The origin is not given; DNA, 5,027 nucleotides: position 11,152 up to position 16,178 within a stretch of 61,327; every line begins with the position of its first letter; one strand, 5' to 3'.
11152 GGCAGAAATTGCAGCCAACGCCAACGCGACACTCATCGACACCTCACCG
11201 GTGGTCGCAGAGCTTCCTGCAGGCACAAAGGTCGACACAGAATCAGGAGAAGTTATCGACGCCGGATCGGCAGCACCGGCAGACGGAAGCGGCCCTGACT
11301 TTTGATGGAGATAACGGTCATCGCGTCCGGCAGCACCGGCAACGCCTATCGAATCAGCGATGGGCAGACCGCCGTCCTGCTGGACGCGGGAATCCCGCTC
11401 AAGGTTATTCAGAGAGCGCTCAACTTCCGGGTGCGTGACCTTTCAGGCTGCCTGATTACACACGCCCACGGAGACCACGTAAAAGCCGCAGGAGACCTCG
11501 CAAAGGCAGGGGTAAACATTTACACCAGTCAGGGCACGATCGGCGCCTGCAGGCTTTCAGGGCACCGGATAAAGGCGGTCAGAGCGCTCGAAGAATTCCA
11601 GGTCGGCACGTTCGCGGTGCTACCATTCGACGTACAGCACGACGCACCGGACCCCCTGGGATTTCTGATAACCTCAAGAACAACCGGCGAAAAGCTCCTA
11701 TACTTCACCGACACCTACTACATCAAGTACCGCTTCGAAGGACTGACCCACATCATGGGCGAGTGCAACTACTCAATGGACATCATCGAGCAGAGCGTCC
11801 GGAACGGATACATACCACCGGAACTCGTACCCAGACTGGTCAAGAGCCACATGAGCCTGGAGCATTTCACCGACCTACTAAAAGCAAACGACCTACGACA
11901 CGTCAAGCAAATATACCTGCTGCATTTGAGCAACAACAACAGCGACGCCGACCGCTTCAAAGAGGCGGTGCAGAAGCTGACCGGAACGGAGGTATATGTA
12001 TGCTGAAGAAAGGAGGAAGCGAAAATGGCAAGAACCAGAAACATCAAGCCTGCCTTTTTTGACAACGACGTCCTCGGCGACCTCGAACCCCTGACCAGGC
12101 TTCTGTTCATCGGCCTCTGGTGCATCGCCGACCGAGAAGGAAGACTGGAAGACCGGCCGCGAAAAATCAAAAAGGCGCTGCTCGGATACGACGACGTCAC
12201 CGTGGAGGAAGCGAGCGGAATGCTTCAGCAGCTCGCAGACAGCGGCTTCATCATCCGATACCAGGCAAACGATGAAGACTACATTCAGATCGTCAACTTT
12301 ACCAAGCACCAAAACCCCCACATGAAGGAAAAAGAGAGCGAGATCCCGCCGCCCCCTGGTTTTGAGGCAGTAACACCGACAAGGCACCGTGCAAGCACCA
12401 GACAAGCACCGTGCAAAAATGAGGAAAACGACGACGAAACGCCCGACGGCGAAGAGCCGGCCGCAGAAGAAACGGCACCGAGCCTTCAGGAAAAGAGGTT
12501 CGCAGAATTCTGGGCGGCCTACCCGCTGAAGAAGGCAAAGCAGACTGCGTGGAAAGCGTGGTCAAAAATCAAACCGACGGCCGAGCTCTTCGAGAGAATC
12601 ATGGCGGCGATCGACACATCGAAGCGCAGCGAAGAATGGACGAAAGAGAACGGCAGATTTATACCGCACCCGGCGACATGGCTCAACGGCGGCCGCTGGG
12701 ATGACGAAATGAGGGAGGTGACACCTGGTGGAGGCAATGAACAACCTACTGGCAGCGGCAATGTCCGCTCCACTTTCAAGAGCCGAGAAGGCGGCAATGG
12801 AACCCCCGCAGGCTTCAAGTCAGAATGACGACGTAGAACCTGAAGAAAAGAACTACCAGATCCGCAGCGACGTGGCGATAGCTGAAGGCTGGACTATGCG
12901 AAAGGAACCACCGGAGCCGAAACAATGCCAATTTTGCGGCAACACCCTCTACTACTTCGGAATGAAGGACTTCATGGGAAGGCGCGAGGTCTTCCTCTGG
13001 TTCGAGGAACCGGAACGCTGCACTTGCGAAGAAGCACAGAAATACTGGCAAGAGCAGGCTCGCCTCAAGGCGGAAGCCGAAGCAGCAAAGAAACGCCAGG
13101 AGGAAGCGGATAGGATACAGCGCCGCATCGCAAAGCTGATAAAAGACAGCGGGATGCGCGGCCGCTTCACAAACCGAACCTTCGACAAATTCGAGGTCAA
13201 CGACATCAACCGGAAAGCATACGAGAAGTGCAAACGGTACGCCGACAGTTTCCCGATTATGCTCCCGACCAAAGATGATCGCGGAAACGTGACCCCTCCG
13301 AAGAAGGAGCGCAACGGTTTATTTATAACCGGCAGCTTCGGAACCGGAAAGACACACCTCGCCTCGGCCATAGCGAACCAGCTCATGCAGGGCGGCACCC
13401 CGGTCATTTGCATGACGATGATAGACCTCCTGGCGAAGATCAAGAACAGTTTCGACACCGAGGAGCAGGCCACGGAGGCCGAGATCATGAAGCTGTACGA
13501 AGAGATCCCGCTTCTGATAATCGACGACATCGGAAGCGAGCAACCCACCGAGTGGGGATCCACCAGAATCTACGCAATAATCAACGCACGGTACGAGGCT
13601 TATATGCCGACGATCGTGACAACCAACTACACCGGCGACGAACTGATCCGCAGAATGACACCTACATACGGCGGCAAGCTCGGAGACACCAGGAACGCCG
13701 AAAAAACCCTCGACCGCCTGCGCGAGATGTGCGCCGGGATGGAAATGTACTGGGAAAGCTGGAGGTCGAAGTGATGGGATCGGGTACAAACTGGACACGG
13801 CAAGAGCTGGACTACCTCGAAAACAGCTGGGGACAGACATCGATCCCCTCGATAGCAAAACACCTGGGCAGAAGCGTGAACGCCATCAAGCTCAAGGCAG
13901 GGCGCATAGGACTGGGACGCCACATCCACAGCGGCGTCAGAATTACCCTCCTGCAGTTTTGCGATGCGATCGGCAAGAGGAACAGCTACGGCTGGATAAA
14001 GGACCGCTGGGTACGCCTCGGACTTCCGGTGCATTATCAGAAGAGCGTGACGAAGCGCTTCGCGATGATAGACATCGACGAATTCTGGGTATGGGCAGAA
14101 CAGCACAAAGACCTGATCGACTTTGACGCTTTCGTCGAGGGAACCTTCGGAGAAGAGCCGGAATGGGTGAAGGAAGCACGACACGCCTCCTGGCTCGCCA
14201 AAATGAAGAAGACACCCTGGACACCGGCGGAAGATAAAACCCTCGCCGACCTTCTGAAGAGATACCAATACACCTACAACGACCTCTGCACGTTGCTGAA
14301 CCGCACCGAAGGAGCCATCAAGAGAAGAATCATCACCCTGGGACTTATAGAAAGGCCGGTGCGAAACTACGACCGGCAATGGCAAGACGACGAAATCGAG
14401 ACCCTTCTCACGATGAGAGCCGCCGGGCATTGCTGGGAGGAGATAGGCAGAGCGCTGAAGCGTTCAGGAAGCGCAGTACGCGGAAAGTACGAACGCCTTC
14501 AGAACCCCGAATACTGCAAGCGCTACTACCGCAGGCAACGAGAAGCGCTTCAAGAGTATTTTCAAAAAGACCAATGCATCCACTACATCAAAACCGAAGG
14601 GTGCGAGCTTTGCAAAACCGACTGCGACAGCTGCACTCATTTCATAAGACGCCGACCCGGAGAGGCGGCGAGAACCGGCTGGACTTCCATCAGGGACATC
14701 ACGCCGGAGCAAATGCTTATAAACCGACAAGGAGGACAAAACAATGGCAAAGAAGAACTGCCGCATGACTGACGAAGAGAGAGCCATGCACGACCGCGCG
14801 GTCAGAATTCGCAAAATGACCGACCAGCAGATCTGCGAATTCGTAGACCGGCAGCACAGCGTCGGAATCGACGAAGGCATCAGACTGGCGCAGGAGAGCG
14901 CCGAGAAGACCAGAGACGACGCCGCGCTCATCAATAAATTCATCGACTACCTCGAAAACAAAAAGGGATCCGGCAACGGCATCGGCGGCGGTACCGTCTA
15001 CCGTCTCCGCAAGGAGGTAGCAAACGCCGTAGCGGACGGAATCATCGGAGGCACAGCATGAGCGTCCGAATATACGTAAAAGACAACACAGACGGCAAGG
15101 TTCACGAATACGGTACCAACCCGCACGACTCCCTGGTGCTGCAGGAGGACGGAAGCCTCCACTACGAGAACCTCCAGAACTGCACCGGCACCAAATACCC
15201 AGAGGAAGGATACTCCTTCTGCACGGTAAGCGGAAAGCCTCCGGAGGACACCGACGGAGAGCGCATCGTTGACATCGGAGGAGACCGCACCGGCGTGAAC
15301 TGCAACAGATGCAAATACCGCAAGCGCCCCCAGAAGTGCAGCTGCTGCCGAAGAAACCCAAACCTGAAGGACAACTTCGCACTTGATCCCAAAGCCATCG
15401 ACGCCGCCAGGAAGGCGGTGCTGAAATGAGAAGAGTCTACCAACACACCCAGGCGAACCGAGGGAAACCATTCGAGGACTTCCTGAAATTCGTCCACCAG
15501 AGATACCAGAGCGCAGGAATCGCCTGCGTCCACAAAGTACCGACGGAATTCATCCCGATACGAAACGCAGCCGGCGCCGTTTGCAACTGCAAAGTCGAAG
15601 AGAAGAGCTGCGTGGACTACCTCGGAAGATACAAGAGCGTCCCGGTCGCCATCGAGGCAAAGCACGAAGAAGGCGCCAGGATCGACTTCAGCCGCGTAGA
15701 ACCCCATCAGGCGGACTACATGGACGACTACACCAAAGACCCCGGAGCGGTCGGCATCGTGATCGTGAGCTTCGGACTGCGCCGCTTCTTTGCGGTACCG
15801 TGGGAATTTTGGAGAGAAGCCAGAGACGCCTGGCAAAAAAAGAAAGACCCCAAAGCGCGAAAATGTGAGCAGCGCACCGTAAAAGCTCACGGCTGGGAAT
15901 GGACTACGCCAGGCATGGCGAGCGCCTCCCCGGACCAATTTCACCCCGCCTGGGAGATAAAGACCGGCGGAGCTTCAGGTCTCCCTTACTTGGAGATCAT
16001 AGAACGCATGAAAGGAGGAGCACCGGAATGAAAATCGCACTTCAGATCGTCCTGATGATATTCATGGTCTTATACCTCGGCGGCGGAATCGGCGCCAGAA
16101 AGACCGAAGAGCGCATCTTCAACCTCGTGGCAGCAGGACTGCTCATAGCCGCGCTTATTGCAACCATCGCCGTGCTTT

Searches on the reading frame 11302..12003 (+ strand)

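Call 24: search_protein_families(library=pfam, proteins=[window:11302-12003:+], max_evalue=0.001)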
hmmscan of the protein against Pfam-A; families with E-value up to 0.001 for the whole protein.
window:11302-12003:+ (234 aa): 2 families
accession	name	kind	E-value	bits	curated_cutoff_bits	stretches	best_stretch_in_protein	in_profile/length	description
PF12706.13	Lactamase_B_2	-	6.9e-13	49.1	27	1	24-208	2-199/200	Beta-lactamase superfamily domain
PF00753.33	Lactamase_B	-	1.5e-09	38.6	22.7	1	12-71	5-68/196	Metallo-beta-lactamase superfamily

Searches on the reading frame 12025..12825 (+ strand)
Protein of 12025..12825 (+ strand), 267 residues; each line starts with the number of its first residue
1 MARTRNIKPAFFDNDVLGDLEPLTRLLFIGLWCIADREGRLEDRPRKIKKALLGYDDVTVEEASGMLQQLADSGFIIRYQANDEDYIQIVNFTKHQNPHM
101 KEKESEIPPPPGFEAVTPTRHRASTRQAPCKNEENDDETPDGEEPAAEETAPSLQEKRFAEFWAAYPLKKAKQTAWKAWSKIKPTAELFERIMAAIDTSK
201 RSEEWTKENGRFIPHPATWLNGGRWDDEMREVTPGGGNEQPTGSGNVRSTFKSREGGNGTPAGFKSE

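Call 24: search_protein_families(library=pfam, proteins=[window:12025-12825:+], max_evalue=0.001)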
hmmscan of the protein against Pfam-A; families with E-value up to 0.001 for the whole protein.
window:12025-12825:+ (267 aa): 0 families

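Call 36: search_protein_families(library=phrogs, proteins=[window:12025-12825:+], max_evalue=0.001)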
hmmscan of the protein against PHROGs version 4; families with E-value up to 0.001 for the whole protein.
window:12025-12825:+ (267 aa): 16 families
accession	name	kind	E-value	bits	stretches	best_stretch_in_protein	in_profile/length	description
phrog_16167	-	DNA, RNA and nucleotide metabolism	2.7e-52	179.5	1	1-116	1-113/315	replication initiation protein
phrog_17247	-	unknown function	3.6e-45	155.5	1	1-149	1-138/295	-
phrog_12556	-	DNA, RNA and nucleotide metabolism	1.6e-43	150.6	1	1-112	1-109/347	replication initiation protein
phrog_270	-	DNA, RNA and nucleotide metabolism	1e-38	134.8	1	14-255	37-272/383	replication initiation protein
phrog_9474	-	DNA, RNA and nucleotide metabolism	4.9e-35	122.5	1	121-243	140-263/288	replication initiation protein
phrog_1408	-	DNA, RNA and nucleotide metabolism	1.1e-23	85.2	1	1-137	1-137/302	replication initiation protein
phrog_2149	-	DNA, RNA and nucleotide metabolism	1.2e-23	85.4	1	2-245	1-260/289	replication initiation protein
phrog_9327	-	DNA, RNA and nucleotide metabolism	1.5e-21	78.2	1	123-233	138-246/276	primosomal protein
phrog_5810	-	DNA, RNA and nucleotide metabolism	4e-15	57.1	1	5-152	5-150/268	replication initiation protein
phrog_16304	-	unknown function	1.1e-13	52.7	1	118-229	104-225/244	-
phrog_5718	-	DNA, RNA and nucleotide metabolism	3.9e-12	46.9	1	1-108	1-111/394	HNH endonuclease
phrog_8130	-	unknown function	1.8e-10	41.5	1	1-97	11-104/434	-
phrog_1347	-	unknown function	2.9e-07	30.6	1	157-227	275-345/417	-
phrog_10293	-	unknown function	2.2e-06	28.5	1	156-227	14-83/185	-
phrog_35156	-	unknown function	0.0001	23.3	1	157-226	85-150/154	-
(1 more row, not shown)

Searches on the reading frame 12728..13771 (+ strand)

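Call 26: search_protein_families(library=pfam, proteins=[window:12728-13771:+], max_evalue=0.001)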
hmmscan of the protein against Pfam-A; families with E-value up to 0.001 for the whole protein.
window:12728-13771:+ (348 aa): 5 families
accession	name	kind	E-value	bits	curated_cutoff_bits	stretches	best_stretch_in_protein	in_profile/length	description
PF01695.23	IstB_IS21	-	1.6e-15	57.7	24.1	1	196-348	93-233/238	IstB-like ATP binding protein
PF00308.24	Bac_DnaA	-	2.4e-08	34.8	23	1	191-299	30-137/162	Bacterial DnaA ATPAse domain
PF00004.35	AAA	-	9.4e-05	23.3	21.2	1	200-270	3-68/131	ATPase family associated with various cellular activities (AAA)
PF20720.3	nSTAND3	-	0.00032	20.9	27.2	1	194-243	16-62/155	Novel STAND NTPase 3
PF00910.28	RNA_helicase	-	0.00048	21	21.5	0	199-293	2-84/105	RNA helicase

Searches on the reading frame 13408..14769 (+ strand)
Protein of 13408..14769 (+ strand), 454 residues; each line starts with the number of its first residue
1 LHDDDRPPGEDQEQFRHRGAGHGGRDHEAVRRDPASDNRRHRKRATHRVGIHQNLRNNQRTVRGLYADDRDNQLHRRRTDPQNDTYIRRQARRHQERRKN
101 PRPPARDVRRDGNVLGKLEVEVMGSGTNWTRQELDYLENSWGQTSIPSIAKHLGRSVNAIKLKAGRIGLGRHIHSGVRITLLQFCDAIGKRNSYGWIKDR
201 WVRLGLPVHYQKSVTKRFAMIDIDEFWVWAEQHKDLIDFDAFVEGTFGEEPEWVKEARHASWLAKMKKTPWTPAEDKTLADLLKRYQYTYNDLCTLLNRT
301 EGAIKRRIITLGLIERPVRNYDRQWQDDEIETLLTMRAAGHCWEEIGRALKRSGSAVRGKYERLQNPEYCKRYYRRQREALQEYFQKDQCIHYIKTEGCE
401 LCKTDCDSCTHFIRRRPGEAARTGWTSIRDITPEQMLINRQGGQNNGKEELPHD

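Call 24: search_protein_families(library=pfam, proteins=[window:13408-14769:+], max_evalue=0.001)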
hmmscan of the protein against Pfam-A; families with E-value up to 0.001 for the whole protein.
window:13408-14769:+ (454 aa): 3 families
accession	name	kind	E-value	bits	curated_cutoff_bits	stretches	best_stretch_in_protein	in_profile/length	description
PF13921.12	Myb_DNA-bind_6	-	5.7e-09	36.5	22.9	1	271-331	1-58/60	Myb-like DNA-binding domain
PF00249.37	Myb_DNA-binding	-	2.2e-08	34.5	24.4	0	268-307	1-41/46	Myb-like DNA-binding domain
PF13936.12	HTH_38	-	2.6e-05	24.3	27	0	327-355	7-35/44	Helix-turn-helix domain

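Call 36: search_protein_families(library=phrogs, proteins=[window:13408-14769:+], max_evalue=0.001)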
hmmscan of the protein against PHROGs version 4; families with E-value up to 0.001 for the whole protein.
window:13408-14769:+ (454 aa): 3 families
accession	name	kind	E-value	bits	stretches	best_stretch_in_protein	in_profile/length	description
phrog_323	-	transcription regulation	2.5e-35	123.5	1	123-367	2-191/319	transcriptional regulator, D5-like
phrog_11013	-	unknown function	4.5e-07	30.7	0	127-167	31-71/87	-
phrog_14101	-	transcription regulation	5.4e-06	27.9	0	271-328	7-62/103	transcriptional regulator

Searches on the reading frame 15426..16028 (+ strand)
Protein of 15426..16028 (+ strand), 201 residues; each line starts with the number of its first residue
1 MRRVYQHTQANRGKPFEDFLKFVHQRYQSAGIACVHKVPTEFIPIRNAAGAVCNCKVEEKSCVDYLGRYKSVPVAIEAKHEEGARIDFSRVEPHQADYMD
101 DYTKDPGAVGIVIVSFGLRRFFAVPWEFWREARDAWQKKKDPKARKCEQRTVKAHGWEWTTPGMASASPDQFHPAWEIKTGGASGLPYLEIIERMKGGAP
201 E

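Call 26: search_protein_families(library=pfam, proteins=[window:15426-16028:+], max_evalue=0.001)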
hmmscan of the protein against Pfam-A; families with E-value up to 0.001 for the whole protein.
window:15426-16028:+ (201 aa): 1 family
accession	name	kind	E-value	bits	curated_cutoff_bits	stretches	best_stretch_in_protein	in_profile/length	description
PF03838.20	RecU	-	3.1e-21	76.4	25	1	12-156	1-144/162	Recombination protein U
